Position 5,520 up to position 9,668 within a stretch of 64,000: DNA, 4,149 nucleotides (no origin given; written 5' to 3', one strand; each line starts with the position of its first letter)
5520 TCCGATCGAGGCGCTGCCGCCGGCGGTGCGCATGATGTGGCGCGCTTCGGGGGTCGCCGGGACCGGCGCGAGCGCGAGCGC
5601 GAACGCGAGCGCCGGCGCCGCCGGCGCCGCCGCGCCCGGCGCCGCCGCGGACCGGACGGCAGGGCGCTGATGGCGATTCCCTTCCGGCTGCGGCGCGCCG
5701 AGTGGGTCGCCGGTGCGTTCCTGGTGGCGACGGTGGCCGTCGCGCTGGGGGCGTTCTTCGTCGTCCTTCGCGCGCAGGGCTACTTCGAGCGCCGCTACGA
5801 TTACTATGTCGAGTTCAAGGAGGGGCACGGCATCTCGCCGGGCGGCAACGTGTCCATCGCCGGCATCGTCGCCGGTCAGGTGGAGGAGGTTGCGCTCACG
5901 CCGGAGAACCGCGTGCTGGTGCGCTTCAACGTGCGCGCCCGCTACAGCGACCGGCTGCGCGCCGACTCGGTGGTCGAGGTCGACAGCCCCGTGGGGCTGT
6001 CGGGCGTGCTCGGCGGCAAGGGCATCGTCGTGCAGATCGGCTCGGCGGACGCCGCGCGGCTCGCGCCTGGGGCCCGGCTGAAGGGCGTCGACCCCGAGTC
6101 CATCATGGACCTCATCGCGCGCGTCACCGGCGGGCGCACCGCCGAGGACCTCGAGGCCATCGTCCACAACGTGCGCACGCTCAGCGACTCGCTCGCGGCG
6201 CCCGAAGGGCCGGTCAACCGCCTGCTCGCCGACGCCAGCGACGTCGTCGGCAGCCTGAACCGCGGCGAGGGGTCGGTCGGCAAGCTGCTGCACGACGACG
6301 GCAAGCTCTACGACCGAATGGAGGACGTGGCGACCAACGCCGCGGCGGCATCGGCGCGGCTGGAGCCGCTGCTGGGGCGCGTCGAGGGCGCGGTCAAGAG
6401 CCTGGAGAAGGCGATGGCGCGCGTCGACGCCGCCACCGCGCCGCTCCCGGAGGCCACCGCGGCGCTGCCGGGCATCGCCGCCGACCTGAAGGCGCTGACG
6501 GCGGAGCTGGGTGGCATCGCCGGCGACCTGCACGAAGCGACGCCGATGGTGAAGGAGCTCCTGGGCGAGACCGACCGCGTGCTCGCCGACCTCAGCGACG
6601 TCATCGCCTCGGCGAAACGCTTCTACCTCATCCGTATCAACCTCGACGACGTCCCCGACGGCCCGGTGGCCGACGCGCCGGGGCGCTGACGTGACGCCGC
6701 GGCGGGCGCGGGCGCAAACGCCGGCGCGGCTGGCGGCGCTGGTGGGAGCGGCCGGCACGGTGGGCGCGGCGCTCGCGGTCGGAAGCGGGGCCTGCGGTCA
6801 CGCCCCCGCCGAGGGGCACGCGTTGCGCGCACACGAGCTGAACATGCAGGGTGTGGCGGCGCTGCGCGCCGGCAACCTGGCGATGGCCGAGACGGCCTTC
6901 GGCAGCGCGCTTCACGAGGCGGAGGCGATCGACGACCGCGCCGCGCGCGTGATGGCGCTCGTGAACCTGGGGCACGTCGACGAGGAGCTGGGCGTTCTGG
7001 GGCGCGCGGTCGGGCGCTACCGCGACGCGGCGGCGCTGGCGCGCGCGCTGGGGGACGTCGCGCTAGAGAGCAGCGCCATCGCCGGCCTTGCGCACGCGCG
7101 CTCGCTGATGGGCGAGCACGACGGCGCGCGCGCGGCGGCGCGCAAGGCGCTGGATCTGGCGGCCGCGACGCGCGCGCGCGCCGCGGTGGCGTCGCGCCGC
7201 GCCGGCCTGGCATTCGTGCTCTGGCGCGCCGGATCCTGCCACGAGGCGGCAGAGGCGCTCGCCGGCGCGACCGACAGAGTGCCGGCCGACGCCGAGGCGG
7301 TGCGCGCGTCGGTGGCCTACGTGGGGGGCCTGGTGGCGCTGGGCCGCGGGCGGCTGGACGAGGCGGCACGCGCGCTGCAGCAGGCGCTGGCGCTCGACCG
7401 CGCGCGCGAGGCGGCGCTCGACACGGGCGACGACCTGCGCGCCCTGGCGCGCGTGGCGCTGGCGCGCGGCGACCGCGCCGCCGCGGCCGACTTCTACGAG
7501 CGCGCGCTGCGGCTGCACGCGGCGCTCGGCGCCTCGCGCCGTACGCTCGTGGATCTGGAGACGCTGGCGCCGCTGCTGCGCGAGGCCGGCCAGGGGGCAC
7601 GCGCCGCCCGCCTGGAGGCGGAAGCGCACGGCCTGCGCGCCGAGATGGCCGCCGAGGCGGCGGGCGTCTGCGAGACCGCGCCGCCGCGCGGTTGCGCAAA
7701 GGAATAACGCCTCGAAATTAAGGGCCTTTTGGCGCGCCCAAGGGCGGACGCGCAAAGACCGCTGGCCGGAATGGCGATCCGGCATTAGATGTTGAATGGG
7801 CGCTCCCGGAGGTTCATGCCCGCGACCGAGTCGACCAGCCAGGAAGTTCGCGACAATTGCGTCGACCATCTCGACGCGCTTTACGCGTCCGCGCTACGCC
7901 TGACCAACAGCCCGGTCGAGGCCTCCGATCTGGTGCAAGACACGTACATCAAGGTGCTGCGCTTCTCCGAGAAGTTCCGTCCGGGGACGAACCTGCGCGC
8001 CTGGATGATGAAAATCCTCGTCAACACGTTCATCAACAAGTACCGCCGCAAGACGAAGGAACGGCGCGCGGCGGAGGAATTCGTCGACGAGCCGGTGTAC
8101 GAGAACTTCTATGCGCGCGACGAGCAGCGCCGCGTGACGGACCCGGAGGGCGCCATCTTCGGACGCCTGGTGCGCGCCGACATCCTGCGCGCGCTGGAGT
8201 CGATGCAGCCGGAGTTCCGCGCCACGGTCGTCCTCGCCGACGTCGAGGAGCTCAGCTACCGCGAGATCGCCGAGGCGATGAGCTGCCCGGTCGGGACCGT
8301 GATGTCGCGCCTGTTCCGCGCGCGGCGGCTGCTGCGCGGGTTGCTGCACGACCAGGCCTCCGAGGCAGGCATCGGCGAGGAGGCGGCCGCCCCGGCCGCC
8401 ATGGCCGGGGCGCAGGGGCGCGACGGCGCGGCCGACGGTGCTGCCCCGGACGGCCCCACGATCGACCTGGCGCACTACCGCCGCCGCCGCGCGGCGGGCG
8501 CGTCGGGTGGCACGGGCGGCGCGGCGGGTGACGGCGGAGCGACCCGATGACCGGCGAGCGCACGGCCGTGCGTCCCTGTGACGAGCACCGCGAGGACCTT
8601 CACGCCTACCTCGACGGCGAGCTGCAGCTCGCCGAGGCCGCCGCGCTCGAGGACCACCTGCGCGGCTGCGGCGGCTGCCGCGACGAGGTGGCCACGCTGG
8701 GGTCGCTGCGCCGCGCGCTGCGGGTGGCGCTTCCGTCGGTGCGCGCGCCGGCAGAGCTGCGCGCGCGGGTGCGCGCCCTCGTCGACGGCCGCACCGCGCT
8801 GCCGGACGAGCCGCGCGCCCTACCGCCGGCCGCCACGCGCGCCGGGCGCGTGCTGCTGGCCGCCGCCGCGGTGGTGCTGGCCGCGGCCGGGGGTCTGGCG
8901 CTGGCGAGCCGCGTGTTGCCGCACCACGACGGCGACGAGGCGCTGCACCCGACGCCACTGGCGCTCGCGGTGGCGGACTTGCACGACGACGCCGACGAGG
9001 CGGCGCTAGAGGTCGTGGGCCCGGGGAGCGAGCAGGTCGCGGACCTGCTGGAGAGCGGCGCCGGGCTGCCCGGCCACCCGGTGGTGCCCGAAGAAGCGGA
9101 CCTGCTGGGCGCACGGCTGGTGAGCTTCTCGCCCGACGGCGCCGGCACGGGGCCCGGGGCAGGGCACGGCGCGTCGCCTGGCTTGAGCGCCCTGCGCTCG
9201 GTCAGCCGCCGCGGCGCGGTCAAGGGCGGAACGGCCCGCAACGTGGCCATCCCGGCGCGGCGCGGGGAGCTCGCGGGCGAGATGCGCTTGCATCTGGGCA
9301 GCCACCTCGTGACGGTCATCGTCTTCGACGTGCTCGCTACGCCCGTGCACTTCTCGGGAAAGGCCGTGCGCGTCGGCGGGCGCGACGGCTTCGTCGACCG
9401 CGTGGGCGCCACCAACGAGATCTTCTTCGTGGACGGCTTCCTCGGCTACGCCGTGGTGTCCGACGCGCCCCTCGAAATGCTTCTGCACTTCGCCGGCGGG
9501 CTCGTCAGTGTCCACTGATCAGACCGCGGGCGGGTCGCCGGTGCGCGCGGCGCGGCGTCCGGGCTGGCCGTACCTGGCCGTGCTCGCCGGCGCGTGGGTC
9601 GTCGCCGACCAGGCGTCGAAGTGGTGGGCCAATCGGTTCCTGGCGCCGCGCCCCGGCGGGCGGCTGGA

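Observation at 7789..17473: Two lspA and two lgt paralogues embedded in a co-directional double ECF-sigma/anti-sigma cluster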

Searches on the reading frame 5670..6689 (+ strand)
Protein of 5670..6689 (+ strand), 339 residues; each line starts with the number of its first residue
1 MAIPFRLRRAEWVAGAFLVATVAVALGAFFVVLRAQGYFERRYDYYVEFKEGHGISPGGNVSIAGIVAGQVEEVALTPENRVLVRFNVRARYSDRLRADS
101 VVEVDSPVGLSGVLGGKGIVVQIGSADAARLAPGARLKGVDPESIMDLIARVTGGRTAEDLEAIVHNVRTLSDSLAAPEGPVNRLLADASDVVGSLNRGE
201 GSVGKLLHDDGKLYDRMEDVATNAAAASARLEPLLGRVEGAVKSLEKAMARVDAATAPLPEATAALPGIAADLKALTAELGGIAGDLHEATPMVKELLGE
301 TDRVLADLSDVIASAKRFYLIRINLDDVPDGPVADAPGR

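Call 31: search_protein_families(library=pfam, proteins=[window:5670-6689:+], max_evalue=0.001)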
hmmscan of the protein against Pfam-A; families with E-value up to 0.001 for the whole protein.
window:5670-6689:+ (339 aa): 1 family
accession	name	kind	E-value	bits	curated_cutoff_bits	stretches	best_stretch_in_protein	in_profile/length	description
PF02470.25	MlaD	-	7.8e-12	45.7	25.1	1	42-107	2-68/81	MlaD protein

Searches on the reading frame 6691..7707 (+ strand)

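Call 31: search_protein_families(library=pfam, proteins=[window:6691-7707:+], max_evalue=0.001)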
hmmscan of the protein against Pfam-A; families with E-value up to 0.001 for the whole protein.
window:6691-7707:+ (338 aa): 6 families
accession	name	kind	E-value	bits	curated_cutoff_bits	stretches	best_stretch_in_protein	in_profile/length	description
PF17874.7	TPR_MalT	-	4.8e-10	39.7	45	2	13-195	6-189/336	MalT-like TPR region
PF13424.12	TPR_12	-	1.3e-09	38.5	30.1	1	213-275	10-74/77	Tetratricopeptide repeat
PF07719.23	TPR_2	-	7.6e-08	32.3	27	0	213-237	8-32/34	Tetratricopeptide repeat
PF00515.34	TPR_1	-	4.3e-07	29.9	27.8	0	213-236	8-31/34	Tetratricopeptide repeat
PF13181.12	TPR_8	-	2.3e-06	27.8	25.7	0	132-158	6-32/34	Tetratricopeptide repeat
PF13176.12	TPR_7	-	6.1e-05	23.3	27.9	0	249-275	2-28/36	Tetratricopeptide repeat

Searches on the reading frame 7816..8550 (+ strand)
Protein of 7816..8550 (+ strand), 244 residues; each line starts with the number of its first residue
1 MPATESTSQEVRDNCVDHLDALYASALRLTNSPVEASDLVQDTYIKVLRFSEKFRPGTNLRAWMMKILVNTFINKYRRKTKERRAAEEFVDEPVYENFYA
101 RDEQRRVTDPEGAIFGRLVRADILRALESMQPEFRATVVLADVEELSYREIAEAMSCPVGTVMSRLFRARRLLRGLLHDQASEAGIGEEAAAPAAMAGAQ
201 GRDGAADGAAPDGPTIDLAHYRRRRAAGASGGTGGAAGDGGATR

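Call 6: search_protein_families(library=pfam, proteins=[window:7816-8550:+], max_evalue=0.01)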
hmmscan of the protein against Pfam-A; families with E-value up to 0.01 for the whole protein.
window:7816-8550:+ (244 aa): 5 families
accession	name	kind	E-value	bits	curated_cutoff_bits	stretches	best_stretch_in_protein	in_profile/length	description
PF04542.20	Sigma70_r2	-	1.4e-15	57.3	24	1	18-81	5-70/71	Sigma-70 region 2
PF08281.18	Sigma70_r4_2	-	6.9e-15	54.9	25.7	1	122-173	3-54/54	Sigma-70, region 4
PF04545.22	Sigma70_r4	-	6.4e-08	32.4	24.1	1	126-174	1-49/50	Sigma-70, region 4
PF07638.17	Sigma70_ECF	-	0.0016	18.8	21.1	1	34-173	47-179/185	ECF sigma factor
PF22029.2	PhyR_sigma2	-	0.0075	16.7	27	0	28-68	14-54/55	Sigma2 domain of PhyR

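Call 7: search_protein_families(library=ncbifam, proteins=[window:7816-8550:+], max_evalue=0.01)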
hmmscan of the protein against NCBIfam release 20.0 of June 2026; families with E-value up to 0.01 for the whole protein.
window:7816-8550:+ (244 aa): 88 families (the best 25 are shown)
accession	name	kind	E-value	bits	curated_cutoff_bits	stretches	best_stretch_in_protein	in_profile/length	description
TIGR02947.1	SigH_actino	hypoth_equivalog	1.9e-47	161.4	251.55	1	9-189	11-191/193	RNA polymerase sigma-70 factor, TIGR02947 family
NF009185.0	PRK12533.1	equivalog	1.9e-33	116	248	1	7-207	27-222/231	RNA polymerase sigma factor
NF007229.0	PRK09647.1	equivalog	2.9e-32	111.8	265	1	16-188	51-213/220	RNA polymerase sigma factor SigE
NF009198.0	PRK12546.1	equivalog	9.5e-31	107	270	1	6-198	4-182/188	RNA polymerase sigma factor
NF009164.0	PRK12511.1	equivalog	1.4e-29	102.9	185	1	9-180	4-162/182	RNA polymerase sigma factor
TIGR02939.1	RpoE_Sigma70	equivalog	8.5e-28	97.7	236.15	1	28-172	39-181/190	RNA polymerase sigma factor RpoE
NF008888.0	PRK11922.1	equivalog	2.2e-25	89.6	204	1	23-183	44-202/231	RNA polymerase sigma factor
TIGR02950.1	SigM_subfam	subfamily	6.1e-25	87.9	147.95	1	18-176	9-157/159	RNA polymerase sigma factor, SigM family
NF009199.0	PRK12547.1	subfamily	1.1e-24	86.9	219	1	6-191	3-173/184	RNA polymerase sigma factor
TIGR02937.1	sigma70-ECF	superfamily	3.4e-23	82.1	42.9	1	17-174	9-162/165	sigma-70 family RNA polymerase sigma factor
NF009174.0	PRK12522.1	equivalog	3.7e-23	82.4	217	1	20-179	14-169/175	RNA polymerase sigma factor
TIGR02983.1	SigE-fam_strep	subfamily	3.8e-23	82.2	141.55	1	6-178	3-159/162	SigE family RNA polymerase sigma factor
NF009169.0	PRK12516.1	equivalog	9.9e-22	77.3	321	1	6-191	7-177/188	RNA polymerase sigma factor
NF009192.0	PRK12540.1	equivalog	1.7e-21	76.7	307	1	9-190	5-171/182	RNA polymerase sigma factor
NF007216.0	PRK09638.1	equivalog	2e-21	76.6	194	1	17-176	26-173/180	RNA polymerase sigma factor SigY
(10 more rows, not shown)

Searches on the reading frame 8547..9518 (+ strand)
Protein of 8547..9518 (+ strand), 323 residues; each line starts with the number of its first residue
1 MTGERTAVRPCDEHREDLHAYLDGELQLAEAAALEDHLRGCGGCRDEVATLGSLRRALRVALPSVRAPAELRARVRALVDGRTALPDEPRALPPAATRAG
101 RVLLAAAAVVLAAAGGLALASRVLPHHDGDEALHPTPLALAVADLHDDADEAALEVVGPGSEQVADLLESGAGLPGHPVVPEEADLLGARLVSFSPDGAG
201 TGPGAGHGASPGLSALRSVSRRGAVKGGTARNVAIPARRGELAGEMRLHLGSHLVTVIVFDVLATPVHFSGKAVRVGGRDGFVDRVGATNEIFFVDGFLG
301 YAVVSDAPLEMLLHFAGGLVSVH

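Call 6: search_protein_families(library=pfam, proteins=[window:8547-9518:+], max_evalue=0.01)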
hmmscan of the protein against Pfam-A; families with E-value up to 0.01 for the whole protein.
window:8547-9518:+ (323 aa): 1 family
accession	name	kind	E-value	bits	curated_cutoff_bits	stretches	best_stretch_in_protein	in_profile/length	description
PF13490.11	zf-HC2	-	5.1e-09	36.5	22.2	1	11-45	1-35/35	Putative zinc-finger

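Call 7: search_protein_families(library=ncbifam, proteins=[window:8547-9518:+], max_evalue=0.01)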
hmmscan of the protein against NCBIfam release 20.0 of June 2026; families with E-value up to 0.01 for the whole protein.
window:8547-9518:+ (323 aa): 5 families
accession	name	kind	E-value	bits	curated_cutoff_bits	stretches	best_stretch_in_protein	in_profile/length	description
NF052375.1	antisigma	equivalog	1.1e-13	51.7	100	1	18-131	2-110/217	anti-sigma factor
TIGR03988.1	antisig_RsrA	equivalog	2.6e-10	40.3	62.5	1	11-77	2-68/77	mycothiol system anti-sigma-R factor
NF010501.0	PRK13920.1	subfamily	3.5e-06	26.8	225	1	13-121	3-98/213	putative anti-sigmaE protein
NF052368.1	antisigmaE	subfamily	0.0012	18.7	50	1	11-45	4-38/48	anti-sigma factor family protein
TIGR02451.1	anti_sig_ChrR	subfamily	0.0091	15.8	124.5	0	14-82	4-72/216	ChrR family anti-sigma-E factor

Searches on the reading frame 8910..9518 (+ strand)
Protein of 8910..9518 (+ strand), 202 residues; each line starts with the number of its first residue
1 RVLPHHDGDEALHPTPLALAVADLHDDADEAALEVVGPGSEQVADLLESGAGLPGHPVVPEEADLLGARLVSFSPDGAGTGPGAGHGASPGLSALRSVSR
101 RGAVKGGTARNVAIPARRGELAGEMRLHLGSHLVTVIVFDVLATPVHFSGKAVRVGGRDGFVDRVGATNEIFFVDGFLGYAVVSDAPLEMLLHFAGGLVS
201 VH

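Call 66: search_protein_families(library=pfam, proteins=[window:8910-9518:+], max_evalue=10)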
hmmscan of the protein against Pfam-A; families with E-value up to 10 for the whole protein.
window:8910-9518:+ (202 aa): 0 families
